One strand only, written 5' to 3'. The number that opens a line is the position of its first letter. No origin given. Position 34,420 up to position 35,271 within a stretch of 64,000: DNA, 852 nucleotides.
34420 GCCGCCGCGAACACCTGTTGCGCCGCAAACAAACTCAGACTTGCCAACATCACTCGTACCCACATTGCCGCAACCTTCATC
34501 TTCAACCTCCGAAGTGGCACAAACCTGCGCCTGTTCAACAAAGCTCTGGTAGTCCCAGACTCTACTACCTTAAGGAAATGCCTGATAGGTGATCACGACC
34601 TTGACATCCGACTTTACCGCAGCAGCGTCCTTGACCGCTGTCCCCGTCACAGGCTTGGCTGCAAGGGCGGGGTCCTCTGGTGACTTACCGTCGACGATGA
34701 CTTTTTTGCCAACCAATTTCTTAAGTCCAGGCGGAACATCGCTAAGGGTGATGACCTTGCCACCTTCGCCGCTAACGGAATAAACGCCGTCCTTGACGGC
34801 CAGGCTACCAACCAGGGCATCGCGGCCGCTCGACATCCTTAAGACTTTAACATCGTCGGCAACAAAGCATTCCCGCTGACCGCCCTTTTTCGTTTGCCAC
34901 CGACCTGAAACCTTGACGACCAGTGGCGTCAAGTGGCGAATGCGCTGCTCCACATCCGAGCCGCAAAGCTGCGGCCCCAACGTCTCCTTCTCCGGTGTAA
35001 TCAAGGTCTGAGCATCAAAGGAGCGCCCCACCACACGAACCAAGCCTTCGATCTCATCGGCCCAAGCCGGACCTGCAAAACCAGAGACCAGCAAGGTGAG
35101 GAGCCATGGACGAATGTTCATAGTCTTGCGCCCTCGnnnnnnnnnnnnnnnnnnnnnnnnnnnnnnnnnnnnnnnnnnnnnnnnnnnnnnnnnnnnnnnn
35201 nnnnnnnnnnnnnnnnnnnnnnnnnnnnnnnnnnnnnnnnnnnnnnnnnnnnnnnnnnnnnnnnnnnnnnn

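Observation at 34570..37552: Two divergent paralogs of an unknown secreted 2-Cys family bracket an HEXXH lipoprotein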

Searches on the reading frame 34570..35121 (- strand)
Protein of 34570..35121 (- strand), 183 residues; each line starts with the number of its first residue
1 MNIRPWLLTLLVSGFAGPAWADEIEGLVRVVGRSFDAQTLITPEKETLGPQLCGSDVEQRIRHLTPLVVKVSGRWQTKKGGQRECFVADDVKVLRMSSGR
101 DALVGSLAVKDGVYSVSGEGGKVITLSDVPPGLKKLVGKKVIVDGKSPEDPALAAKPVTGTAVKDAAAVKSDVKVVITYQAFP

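Call 4: search_protein_families(library=pfam, proteins=[window:34570-35121:-], max_evalue=1)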
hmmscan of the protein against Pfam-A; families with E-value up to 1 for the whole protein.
window:34570-35121:- (183 aa): 1 family
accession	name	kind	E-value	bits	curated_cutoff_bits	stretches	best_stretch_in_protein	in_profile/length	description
PF19135.5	DUF5818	-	0.093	12.7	27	0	119-146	16-42/57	Protein of unknown function (DUF5818)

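Call 5: search_protein_families(library=ncbifam, proteins=[window:34570-35121:-], max_evalue=1)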
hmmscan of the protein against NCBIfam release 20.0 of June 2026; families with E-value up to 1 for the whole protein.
window:34570-35121:- (183 aa): 0 families

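Call 12: find_homologous_proteins(query=window:34570-35121:-, max_evalue=0.001)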
Query window:34570-35121:- (183 aa): 3 proteins with E <= 0.001 among 374 candidates.
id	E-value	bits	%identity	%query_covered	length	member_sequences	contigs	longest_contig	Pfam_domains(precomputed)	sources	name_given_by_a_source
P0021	1.2e-106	372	95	100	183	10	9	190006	-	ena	-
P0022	1.7e-59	219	61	97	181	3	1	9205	-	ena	-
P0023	1.1e-33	135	58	69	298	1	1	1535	PF01523.22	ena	-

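Call 16: find_homologous_proteins(query=A2, max_evalue=0.001)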
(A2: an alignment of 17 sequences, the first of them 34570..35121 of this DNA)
Query A2 (17 sequences) (183 aa, profile of the alignment): 22 proteins with E <= 0.001 among 6027 candidates.
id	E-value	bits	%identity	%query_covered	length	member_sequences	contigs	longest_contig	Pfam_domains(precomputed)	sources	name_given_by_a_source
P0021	9.7e-57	209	95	100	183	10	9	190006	-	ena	-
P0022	2.9e-56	208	61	97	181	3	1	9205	-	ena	-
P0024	5.2e-52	194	31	68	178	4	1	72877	-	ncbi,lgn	-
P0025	9.5e-49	183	31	75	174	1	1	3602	-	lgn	-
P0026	1.9e-47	179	35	68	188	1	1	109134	-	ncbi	ncbi:MAG: hypothetical protein R3B45_14330 [Bdellovibrionota bacterium]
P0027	1.0e-45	173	36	75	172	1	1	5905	-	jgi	jgi:hypothetical protein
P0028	2.2e-44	169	33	68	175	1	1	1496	-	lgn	-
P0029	5.2e-44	168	33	68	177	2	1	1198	-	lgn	-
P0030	1.4e-41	160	30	68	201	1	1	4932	-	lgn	-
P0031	1.9e-41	159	31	89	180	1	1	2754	-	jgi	-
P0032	5.5e-40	155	28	68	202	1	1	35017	-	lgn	-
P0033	2.9e-39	152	34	100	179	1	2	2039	-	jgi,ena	jgi:hypothetical protein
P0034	9.9e-38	147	27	67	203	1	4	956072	-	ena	-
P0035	6.6e-37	145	28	70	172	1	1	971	-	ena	-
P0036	2.8e-35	139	37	67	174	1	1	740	-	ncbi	-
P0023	2.2e-34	136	58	69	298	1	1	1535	PF01523.22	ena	-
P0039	3.6e-32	129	26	89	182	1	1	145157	-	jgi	jgi:hypothetical protein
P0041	1.5e-30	124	27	64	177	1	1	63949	-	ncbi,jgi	jgi:hypothetical protein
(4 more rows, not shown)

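Call 30: predict_structure(alignment_id=A3)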
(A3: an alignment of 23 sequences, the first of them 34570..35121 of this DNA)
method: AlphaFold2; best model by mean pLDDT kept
length: 183 residues; sequences in the alignment: 23
mean_pLDDT: 83.3   pTM: 0.72
mean pLDDT of the five models: 83.3, 81.8, 81.6, 81.5, 81.5
residues with pLDDT >= 90: 110; 70-90: 31; 50-70: 29; < 50: 13
segments of 3 or more residues with pLDDT < 50: 159-161, 165-168
pLDDT, mean of each block of 10 residues (from residue 1): 53 53 92 85 83 93 96 92 92 94 97 92 93 98 89 53 50 90 96
secondary structure, 60 per line:
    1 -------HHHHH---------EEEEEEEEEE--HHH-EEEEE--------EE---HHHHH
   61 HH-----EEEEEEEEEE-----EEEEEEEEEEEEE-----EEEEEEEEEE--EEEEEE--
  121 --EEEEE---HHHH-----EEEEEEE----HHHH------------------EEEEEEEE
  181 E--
elements in order: H8-12 E22-31 E38-42 H56-62 E68-77 E83-95 E101-110 E113-118 E123-127 H131-134 E140-146 H151-154 E173-181
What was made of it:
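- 34570..35121 (-): Downstream partner (parA, 183 aa). Secreted, basic (pI 9.3), tandem OB-like beta-barrel protein. This is the position conserved across phyla. AF2 model pLDDT 83, pTM 0.72 (call 30).
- On OB-fold: The AF2 model is all-beta with two barrels (call 30).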

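Call 32: fold_search(model_id=the predicted structure, library=pdb)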
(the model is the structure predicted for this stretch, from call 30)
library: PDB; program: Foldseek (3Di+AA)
matches with E <= 10: 594; with E <= 0.001: 0
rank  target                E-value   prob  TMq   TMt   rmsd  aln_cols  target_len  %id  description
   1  7am1_B                8.2e-03  0.95  0.27  0.08  13.4       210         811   14  Structure of yeast Ssd1, a pseudonuclease (released 2021-08-11)
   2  1miu_A                2.2e-02  0.69  0.24  0.09  14.4       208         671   12  Structure of a BRCA2-DSS1 complex (released 2002-09-25)
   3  2cwa                  2.7e-02  0.77  0.28  0.25  16.1       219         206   13  Crystal Structure Of The Single-stranded DNA Binding Protein From Thermus Thermophilus HB8 (released 2005-12-17)
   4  3bju_C                3.9e-02  1.00  0.29  0.12   4.6        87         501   10  Crystal Structure of tetrameric form of human lysyl-tRNA synthetase (released 2008-02-05)
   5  6hhv_A                5.4e-02  1.00  0.31  0.11   4.6        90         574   19  Structure of T. thermophilus AspRS in Complex with 5'-O-(N-(L-aspartyl)-sulfamoyl)N3-methyluridine (released 2019-12-18)
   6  6d6q_K                5.7e-02  0.63  0.24  0.07  11.5       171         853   12  Human nuclear exosome-MTR4 RNA complex - overall reconstruction (released 2018-06-20)
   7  6sjc_A                6.4e-02  1.00  0.31  0.11   4.5        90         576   19  Structure of T. thermophilus AspRS in Complex with 5'-O-(N-(L-aspartyl)-sulfamoyl)adenosine (released 2020-01-08)
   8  8rk2_B                6.4e-02  0.99  0.26  0.40   5.9        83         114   14  Human Replication protein A (RPA; trimeric core) - ssDNA complex (released 2024-04-24)
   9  2pqa_A                1.0e-01  0.99  0.29  0.39   5.0        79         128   16  Crystal Structure of Full-length Human RPA 14/32 Heterodimer (released 2007-11-13)
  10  3go5                  1.0e-01  0.57  0.23  0.16  14.2       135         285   18  Crystal structure of a multidomain protein with nucleic acid binding domains (sp_0946) from streptococcus pneumoniae tig (released 2009-04-07)
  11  2pi2_B                1.1e-01  0.99  0.26  0.36   5.1        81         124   15  Full-length Replication protein A subunits RPA14 and RPA32 (released 2007-10-16)
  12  6sjc_B                1.2e-01  0.99  0.30  0.11   4.6        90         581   19  Structure of T. thermophilus AspRS in Complex with 5'-O-(N-(L-aspartyl)-sulfamoyl)adenosine (released 2020-01-08)
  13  4ycw_F                1.2e-01  0.99  0.29  0.12   4.6        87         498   10  Crystal structure of cladosporin in complex with plasmodium like human lysyl-tRNA synthetase mutant (released 2015-06-10)
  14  7px9_D                1.2e-01  0.33  0.21  0.11  11.8       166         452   13  Substrate-engaged mycobacterial Proteasome-associated ATPase - focused 3D refinement (state A) (released 2022-01-19)
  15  8emc_C                1.2e-01  0.97  0.28  0.09   4.4        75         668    9  CryoEM characterization of BrxL -- a unique AAA+ phage restriction Factor. (released 2023-02-01)
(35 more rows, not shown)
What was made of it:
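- The fold is OB-like, a fold class that binds oligosaccharides and oligonucleotides (call 32).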

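Call 45: find_encoding_contigs(protein=P0034, flank=6000, max_places=2)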
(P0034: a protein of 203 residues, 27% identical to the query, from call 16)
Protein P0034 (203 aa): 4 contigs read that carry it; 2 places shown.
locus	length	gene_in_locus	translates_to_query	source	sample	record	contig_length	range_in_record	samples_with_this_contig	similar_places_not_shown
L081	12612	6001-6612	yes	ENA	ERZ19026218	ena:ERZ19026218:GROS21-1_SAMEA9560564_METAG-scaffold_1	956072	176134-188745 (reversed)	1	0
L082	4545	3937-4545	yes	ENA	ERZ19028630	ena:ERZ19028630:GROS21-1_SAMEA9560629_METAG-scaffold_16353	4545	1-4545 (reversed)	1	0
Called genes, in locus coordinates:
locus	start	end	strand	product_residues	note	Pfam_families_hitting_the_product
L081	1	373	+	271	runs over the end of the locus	PF12697:Abhydrolase_6, PF00561:Abhydrolase_1, PF12146:Hydrolase_4, PF03096:Ndr (weak)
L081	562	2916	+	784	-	PF02120:Flg_hook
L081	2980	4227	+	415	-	PF03963:FlgD, PF13860:FlgD_ig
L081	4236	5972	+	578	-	-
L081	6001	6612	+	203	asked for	-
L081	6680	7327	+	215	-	-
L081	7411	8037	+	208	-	-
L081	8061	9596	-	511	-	PF10150:RNase_E_G, PF20833:RNase_E_G_Thio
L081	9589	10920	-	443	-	PF04413:Glycos_transf_N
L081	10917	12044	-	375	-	PF01075:Glyco_transf_9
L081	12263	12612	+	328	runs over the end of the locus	-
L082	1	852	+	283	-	?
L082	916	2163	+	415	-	PF03963:FlgD, PF13860:FlgD_ig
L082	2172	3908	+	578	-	-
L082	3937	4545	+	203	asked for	?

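Call 46: find_encoding_contigs(protein=P0039, flank=6000, max_places=2)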
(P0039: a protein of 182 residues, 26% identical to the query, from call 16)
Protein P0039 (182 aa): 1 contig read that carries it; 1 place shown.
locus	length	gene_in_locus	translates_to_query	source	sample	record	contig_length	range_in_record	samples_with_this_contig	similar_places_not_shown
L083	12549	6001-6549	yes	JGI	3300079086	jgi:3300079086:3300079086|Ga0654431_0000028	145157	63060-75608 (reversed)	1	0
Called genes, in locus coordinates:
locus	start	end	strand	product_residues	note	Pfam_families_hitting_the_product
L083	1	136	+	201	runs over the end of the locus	-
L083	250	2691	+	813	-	PF02120:Flg_hook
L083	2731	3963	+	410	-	PF03963:FlgD, PF13860:FlgD_ig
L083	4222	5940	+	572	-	-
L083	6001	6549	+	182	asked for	-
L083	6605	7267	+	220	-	-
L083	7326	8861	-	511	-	PF10150:RNase_E_G, PF20833:RNase_E_G_Thio (weak)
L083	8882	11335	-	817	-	PF01075:Glyco_transf_9, PF04413:Glycos_transf_N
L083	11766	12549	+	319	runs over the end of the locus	-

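Call 47: find_encoding_contigs(protein=P0041, flank=6000, max_places=2)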
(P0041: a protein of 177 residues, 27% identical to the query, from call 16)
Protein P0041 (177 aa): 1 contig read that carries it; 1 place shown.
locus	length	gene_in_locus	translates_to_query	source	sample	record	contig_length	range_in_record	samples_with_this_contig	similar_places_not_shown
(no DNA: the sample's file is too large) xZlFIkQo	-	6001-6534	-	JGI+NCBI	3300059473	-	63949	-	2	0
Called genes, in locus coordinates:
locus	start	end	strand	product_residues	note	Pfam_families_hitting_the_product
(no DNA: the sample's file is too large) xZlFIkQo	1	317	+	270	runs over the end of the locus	PF00561:Abhydrolase_1, PF12146:Hydrolase_4, PF12697:Abhydrolase_6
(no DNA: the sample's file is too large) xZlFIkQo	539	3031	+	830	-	PF02120:Flg_hook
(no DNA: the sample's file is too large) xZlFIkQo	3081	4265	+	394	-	PF03963:FlgD, PF13860:FlgD_ig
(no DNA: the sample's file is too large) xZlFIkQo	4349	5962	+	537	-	-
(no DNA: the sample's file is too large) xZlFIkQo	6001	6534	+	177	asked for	-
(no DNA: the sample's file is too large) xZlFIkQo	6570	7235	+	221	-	-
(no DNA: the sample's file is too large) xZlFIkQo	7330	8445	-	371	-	-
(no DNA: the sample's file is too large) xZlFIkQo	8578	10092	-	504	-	PF10150:RNase_E_G, PF20833:RNase_E_G_Thio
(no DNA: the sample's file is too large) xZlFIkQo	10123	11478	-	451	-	PF04413:Glycos_transf_N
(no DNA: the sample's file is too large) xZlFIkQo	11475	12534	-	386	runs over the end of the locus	PF01075:Glyco_transf_9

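Call 60: search_protein_families(library=pfam, proteins=[L081:6680-7324:+], max_evalue=1)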
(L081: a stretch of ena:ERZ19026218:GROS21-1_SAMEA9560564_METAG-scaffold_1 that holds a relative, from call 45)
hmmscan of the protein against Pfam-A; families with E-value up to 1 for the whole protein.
L081:6680-7324:+ (215 aa): 1 family
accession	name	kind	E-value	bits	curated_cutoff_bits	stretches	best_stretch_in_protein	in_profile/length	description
PF23284.2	KOW2_Spt5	-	0.089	13.1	28.9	1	146-162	15-31/50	Transcription elongation factor SPT5, second KOW domain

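Call 67: search_solved_structures(query=A4, max_evalue=10)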
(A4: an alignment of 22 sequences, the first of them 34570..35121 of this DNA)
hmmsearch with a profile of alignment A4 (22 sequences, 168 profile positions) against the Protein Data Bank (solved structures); distinct sequences matched with E-value up to 10: 2.
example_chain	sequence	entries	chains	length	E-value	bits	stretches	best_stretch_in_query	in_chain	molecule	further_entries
6k0a_E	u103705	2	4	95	0.017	17.9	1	106-152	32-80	Ribonuclease P protein component 1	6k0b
8up5_P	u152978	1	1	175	0.093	15.5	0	136-154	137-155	KEOPS complex subunit Pcc1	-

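Call 79: find_encoding_contigs(protein=P0023, flank=3000, max_places=2)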
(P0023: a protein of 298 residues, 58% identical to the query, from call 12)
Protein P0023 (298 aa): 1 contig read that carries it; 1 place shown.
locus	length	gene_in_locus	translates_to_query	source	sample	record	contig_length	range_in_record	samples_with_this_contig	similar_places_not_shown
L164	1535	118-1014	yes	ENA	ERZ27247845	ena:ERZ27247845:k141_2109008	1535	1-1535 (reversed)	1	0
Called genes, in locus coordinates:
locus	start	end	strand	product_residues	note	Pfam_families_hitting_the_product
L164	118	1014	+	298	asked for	PF01523:PmbA_TldD_1st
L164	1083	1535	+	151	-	?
